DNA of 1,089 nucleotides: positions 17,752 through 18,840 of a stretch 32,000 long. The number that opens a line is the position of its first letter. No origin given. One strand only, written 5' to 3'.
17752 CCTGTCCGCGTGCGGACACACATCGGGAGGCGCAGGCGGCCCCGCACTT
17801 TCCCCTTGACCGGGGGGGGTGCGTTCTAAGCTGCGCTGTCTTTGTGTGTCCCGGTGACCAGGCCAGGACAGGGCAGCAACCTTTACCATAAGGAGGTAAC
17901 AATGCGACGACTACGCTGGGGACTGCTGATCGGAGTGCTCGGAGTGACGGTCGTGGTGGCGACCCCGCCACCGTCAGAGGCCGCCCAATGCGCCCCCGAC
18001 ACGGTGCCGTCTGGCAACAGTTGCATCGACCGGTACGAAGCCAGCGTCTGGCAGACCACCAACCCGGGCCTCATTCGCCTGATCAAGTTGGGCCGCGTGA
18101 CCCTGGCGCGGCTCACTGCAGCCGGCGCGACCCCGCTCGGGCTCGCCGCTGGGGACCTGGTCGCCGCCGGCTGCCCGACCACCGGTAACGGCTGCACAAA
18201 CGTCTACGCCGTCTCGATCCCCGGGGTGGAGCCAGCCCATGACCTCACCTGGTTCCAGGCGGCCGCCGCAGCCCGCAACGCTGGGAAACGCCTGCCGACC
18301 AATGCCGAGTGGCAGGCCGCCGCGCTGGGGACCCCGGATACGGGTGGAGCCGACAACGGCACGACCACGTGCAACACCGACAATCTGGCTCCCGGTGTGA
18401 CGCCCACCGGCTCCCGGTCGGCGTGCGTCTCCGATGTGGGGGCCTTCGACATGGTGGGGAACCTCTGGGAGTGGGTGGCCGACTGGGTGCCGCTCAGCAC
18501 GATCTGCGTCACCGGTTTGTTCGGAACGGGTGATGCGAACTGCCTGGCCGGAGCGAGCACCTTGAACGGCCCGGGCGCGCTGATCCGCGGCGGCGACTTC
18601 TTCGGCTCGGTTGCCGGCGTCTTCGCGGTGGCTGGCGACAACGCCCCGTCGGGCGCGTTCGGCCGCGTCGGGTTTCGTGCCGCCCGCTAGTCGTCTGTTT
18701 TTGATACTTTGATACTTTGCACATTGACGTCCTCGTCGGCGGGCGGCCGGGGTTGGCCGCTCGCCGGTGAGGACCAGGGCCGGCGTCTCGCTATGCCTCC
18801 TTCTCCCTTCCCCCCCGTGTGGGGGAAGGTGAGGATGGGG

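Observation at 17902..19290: DGR-like target + Avd cassette with no template repeat or reverse transcriptase in sight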

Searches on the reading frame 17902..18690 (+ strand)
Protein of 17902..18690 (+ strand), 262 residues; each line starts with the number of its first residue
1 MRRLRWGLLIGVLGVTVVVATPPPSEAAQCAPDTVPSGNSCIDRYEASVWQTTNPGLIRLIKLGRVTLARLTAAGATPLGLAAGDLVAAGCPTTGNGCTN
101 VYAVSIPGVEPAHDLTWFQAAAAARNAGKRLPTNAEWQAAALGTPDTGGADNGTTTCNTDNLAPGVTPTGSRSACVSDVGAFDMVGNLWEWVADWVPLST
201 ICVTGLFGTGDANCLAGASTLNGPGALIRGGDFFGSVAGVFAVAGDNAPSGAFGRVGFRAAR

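Call 3: search_protein_families(library=pfam, proteins=[window:17902-18690:+], max_evalue=0.01)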
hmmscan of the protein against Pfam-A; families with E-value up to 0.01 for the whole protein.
window:17902-18690:+ (262 aa): 1 family
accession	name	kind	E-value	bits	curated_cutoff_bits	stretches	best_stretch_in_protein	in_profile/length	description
PF03781.23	FGE-sulfatase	-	3.3e-17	63.4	23.3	1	110-262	91-255/255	Sulfatase-modifying factor enzyme 1-like domain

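Call 11: find_encoding_contigs(protein=window:17902-18687:+, flank=10000, max_places=10)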
Protein window:17902-18687:+ (262 aa): 5 contigs read that carry it; 3 places shown.
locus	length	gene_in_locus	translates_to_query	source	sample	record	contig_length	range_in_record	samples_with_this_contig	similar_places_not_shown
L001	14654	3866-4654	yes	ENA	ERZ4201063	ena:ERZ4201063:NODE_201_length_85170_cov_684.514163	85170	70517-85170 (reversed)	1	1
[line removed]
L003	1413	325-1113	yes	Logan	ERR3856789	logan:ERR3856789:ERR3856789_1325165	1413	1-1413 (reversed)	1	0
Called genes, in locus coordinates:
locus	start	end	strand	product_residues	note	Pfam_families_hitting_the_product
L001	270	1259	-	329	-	PF02685:Glucokinase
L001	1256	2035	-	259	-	PF01182:Glucosamine_iso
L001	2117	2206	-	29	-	-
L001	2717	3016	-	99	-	PF13744:HTH_37 (weak), PF13560:HTH_31, PF01381:HTH_3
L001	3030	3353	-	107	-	PF05973:Gp49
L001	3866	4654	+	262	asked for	PF03781:FGE-sulfatase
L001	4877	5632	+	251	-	PF22296:bAvd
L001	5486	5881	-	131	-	PF05168:HEPN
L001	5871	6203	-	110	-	PF01909:NTP_transf_2, PF18765:Polbeta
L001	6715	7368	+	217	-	-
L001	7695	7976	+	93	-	-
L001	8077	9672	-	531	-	PF00479:G6PD_N, PF02781:G6PD_C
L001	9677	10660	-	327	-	PF02254:TrkA_N (weak), PF03446:NAD_binding_2, PF00393:6PGD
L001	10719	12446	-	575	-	PF00342:PGI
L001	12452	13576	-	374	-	PF00923:TAL_FSA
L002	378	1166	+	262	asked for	PF03781:FGE-sulfatase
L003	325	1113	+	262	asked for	PF03781:FGE-sulfatase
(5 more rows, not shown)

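Call 14: find_homologous_proteins(query=window:17902-18687:+)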
Query window:17902-18687:+ (262 aa): 3671 proteins with E <= 0.001 among 8000 candidates; the best 120 are listed.
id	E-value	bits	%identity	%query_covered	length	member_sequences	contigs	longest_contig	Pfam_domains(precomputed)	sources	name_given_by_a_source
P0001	4.5e-169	579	100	100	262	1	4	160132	PF03781.23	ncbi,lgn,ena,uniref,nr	ncbi:hypothetical protein CLG94_04885 [Candidatus Methylomirabilis limnetica]|uniref:Ig-like domain-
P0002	3.3e-108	379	71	100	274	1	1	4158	PF03781.23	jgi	jgi:hypothetical protein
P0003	4.9e-107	376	74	91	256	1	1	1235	PF03781.23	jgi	-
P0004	4.1e-105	369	74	94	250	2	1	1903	PF03781.23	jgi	jgi:hypothetical protein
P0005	3.8e-102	359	54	90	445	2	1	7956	PF03781.23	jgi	jgi:formylglycine-generating enzyme required for sulfatase activity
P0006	5.3e-100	352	70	96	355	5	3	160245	PF01391.24,PF03781.23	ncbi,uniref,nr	ncbi:Serine/threonine-protein kinase pkn1 [Candidatus Methylomirabilis lanthanidiphila]|uniref:Serin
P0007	3.3e-99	350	73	90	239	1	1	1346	PF03781.23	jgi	jgi:hypothetical protein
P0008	6.5e-97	342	66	100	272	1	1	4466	PF03781.23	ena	-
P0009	3.6e-96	340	71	90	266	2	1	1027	PF03781.23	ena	-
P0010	3.7e-95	337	66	98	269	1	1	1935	PF03781.23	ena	-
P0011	8.4e-93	329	67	98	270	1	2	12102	PF03781.23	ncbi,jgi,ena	-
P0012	5.2e-92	326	63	100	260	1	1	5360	PF03781.23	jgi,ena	-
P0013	1.3e-91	325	69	90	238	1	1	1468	PF03781.23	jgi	jgi:hypothetical protein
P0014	1.4e-91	325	62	100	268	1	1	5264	PF03781.23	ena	-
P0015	2.0e-91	324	67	89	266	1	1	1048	PF03781.23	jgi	-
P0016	5.6e-91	323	67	100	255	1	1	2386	PF03781.23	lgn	-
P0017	2.8e-90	321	69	89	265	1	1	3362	PF03781.23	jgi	jgi:hypothetical protein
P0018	1.1e-88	315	68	89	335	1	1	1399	PF03781.23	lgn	-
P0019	4.1e-88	313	67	90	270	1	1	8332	PF03781.23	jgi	jgi:hypothetical protein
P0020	1.2e-87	312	64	100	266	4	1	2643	PF03781.23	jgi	jgi:formylglycine-generating enzyme required for sulfatase activity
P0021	1.2e-87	312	63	89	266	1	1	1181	PF03781.23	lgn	-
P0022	1.7e-87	311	67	94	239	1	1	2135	PF03781.23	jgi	jgi:hypothetical protein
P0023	2.0e-87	311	65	90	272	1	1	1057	PF03781.23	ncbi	-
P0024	2.5e-87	311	65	89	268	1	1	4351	PF03781.23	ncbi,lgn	-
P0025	4.5e-87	310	62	100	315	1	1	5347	PF03781.23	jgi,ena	-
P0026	4.6e-87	310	66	92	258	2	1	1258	PF03781.23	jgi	jgi:hypothetical protein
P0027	8.9e-87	309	70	90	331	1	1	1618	PF03781.23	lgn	-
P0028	1.6e-86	308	66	90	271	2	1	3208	PF03781.23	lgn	-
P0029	2.3e-86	308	61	99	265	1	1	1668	PF03781.23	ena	-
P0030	1.2e-84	302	64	100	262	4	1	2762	PF03781.23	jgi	jgi:hypothetical protein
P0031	5.1e-84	300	62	100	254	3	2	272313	PF03781.23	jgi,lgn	jgi:hypothetical protein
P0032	6.8e-84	300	67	88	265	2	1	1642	PF03781.23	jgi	-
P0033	9.6e-84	299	72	84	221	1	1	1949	PF03781.23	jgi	-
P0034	1.1e-82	296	67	89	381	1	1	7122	PF03781.23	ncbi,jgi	jgi:hypothetical protein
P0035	1.3e-82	295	61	99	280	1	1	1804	PF03781.23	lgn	-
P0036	2.6e-82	294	59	100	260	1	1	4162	PF03781.23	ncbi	-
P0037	2.6e-82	294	62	91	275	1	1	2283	PF03781.23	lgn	-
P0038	4.5e-82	294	59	97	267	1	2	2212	PF03781.23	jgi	-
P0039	4.6e-82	294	59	100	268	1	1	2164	PF03781.23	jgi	-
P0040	8.7e-82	293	59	97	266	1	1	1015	PF03781.23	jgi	jgi:Sulfatase-modifying factor enzyme 1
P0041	1.3e-81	292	64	93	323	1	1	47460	PF03781.23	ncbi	-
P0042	1.7e-81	292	63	91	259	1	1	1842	PF03781.23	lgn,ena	-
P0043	1.8e-81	292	65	89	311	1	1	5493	PF03781.23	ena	-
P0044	2.3e-81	291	60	100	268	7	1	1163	PF03781.23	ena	-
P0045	2.5e-81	291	65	89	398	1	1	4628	PF03781.23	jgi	jgi:sulfatase-modifying factor enzyme 1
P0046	2.6e-81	291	64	96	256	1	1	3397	PF03781.23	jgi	jgi:hypothetical protein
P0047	2.8e-81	291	66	92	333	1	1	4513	PF03781.23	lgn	-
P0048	3.3e-81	291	59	100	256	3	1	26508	PF03781.23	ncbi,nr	ncbi:MAG: hypothetical protein HYY11_03500 [Candidatus Methylomirabilis oxyfera]|nr:hypothetical pro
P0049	3.4e-81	291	61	91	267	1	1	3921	PF03781.23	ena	-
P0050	4.0e-81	291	61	89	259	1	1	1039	PF03781.23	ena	-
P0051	4.4e-81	290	63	89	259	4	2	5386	PF03781.23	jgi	jgi:hypothetical protein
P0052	6.8e-81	290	63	91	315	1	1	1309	PF03781.23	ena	-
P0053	1.1e-80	289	59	91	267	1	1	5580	PF03781.23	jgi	jgi:hypothetical protein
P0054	1.1e-80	289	60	97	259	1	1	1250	PF03781.23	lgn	-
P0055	1.1e-80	289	59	90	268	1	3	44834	PF03781.23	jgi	jgi:hypothetical protein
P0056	1.2e-80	289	66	89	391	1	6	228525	PF03781.23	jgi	jgi:hypothetical protein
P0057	1.4e-80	289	63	90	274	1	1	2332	PF03781.23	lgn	-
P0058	2.0e-80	288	64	91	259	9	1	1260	PF03781.23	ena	-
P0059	2.4e-80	288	62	100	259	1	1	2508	PF03781.23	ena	-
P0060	3.6e-80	287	60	98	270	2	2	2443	PF03781.23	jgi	jgi:hypothetical protein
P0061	3.7e-80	287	66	89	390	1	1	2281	PF03781.23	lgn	-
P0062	4.2e-80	287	59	100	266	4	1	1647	PF03781.23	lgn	-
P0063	4.6e-80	287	60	90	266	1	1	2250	PF03781.23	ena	-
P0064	4.9e-80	287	60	94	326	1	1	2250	PF03781.23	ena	-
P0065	5.5e-80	287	57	100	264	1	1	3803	PF03781.23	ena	-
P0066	6.0e-80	287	57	100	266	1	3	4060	PF03781.23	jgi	jgi:formylglycine-generating enzyme required for sulfatase activity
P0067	8.6e-80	286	60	97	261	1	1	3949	PF03781.23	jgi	jgi:hypothetical protein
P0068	8.7e-80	286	60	91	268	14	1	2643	PF03781.23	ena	-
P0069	8.9e-80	286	62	98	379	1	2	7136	PF03781.23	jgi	jgi:hypothetical protein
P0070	1.1e-79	286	61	88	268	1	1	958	PF03781.23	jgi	jgi:hypothetical protein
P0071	1.6e-79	285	66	90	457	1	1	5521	PF01391.24,PF03781.23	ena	-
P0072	1.9e-79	285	57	100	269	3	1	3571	PF03781.23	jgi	jgi:hypothetical protein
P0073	2.1e-79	285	57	97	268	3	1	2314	PF03781.23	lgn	-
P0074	2.3e-79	285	56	100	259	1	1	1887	PF03781.23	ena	-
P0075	2.3e-79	285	57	100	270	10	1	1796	PF03781.23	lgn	-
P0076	3.3e-79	284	61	100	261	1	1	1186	PF03781.23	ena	-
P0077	4.2e-79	284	60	90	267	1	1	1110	PF03781.23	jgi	-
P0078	4.3e-79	284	57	100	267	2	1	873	PF03781.23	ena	-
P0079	5.0e-79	284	64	91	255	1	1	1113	PF03781.23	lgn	-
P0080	6.7e-79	283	57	100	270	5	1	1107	PF03781.23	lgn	-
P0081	7.1e-79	283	60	90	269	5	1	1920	PF03781.23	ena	-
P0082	7.6e-79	283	64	86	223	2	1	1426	PF03781.23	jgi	jgi:hypothetical protein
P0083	8.4e-79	283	57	99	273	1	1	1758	PF03781.23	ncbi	-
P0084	9.2e-79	283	58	98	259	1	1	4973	PF03781.23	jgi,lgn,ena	-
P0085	1.3e-78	282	63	93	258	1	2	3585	PF03781.23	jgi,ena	jgi:hypothetical protein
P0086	1.8e-78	282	66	86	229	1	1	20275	PF03781.23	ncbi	-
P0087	2.6e-78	281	61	89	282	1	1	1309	PF03781.23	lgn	-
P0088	3.6e-78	281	59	100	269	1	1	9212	PF03781.23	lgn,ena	-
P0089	3.7e-78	281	67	80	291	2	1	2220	PF03781.23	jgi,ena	-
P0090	4.7e-78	280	66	89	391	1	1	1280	PF03781.23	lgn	-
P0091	9.8e-78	279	64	91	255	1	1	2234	PF03781.23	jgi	-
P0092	1.1e-77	279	60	100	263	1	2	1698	PF03781.23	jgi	jgi:hypothetical protein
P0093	1.1e-77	279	60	87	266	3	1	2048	PF03781.23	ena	-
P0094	1.1e-77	279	59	92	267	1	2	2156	PF03781.23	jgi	jgi:hypothetical protein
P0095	1.1e-77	279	62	91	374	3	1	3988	PF01391.24,PF03781.23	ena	-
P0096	1.3e-77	279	62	89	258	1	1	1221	PF03781.23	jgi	jgi:hypothetical protein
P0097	1.3e-77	279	72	75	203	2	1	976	PF03781.23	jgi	jgi:formylglycine-generating enzyme required for sulfatase activity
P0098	1.4e-77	279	63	89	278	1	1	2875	PF03781.23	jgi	jgi:hypothetical protein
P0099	1.9e-77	279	63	91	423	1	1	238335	PF01391.24,PF03781.23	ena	-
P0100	2.7e-77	278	63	89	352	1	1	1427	PF03781.23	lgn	-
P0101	2.7e-77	278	62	90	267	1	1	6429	PF03781.23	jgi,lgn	jgi:hypothetical protein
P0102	2.8e-77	278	61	90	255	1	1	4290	PF03781.23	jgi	jgi:hypothetical protein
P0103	3.1e-77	278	62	89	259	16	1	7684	PF03781.23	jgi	jgi:Sulfatase-modifying factor enzyme 1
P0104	4.0e-77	277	65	89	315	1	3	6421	PF03781.23,PF00395.26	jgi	jgi:hypothetical protein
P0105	6.0e-77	277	58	97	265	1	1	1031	PF03781.23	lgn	-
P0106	7.0e-77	277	62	89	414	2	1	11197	PF03781.23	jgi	jgi:sulfatase-modifying factor enzyme 1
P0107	7.9e-77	276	65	89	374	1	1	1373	PF03781.23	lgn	-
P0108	9.4e-77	276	59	95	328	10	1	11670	PF03781.23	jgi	jgi:hypothetical protein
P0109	9.7e-77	276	58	100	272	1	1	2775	PF03781.23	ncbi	-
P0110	1.1e-76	276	58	91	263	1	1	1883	PF03781.23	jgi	-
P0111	1.2e-76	276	62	89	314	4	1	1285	PF03781.23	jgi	-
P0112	1.3e-76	276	65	90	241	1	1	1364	PF03781.23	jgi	jgi:hypothetical protein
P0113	1.6e-76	275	57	100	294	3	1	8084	PF03781.23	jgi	-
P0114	1.8e-76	275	63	89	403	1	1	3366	PF01391.24,PF03781.23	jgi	jgi:hypothetical protein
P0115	2.0e-76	275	56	100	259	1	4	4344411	PF03781.23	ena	-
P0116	2.3e-76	275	57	99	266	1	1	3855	PF03781.23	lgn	-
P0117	2.7e-76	275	57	100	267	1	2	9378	PF03781.23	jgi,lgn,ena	-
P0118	2.9e-76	275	63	89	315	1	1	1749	PF03781.23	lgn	-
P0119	3.1e-76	274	59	91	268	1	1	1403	PF03781.23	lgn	-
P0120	3.2e-76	274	65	89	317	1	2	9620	PF03781.23,PF00395.26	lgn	-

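Call 17: find_encoding_contigs(protein=P0006, flank=10000, max_places=3)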
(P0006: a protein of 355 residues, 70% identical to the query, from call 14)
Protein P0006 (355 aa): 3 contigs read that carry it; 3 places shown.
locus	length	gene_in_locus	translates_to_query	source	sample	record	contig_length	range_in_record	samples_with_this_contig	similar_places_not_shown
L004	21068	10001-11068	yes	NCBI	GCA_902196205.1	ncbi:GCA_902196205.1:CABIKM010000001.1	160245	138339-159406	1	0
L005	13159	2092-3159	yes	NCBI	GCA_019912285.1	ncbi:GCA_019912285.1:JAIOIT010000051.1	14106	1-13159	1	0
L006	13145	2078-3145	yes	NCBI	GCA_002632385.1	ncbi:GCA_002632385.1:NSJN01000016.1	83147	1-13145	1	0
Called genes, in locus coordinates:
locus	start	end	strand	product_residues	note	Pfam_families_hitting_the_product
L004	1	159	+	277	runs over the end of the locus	-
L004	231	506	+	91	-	PF04014:MazE_antitoxin (weak)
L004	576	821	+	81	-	-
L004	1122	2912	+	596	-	PF17297:PEPCK_N, PF00821:PEPCK_GTP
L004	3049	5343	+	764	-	PF00989:PAS, PF08448:PAS_4, PF13426:PAS_9, PF00989:PAS, PF08448:PAS_4, PF13426:PAS_9, PF00989:PAS, PF08448:PAS_4, +13 more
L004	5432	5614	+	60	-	-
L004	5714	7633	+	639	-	PF00989:PAS, PF08448:PAS_4, PF13426:PAS_9, PF00989:PAS, PF08448:PAS_4, PF13188:PAS_8, PF13426:PAS_9, PF08447:PAS_3, +5 more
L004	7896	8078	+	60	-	-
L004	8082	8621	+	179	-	PF01928:CYTH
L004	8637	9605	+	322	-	PF00248:Aldo_ket_red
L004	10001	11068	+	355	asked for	PF01391:Collagen, PF03781:FGE-sulfatase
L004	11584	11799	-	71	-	-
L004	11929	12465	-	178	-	-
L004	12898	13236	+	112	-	-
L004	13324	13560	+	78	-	-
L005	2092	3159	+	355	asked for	PF01391:Collagen, PF03781:FGE-sulfatase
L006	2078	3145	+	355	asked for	PF01391:Collagen, PF03781:FGE-sulfatase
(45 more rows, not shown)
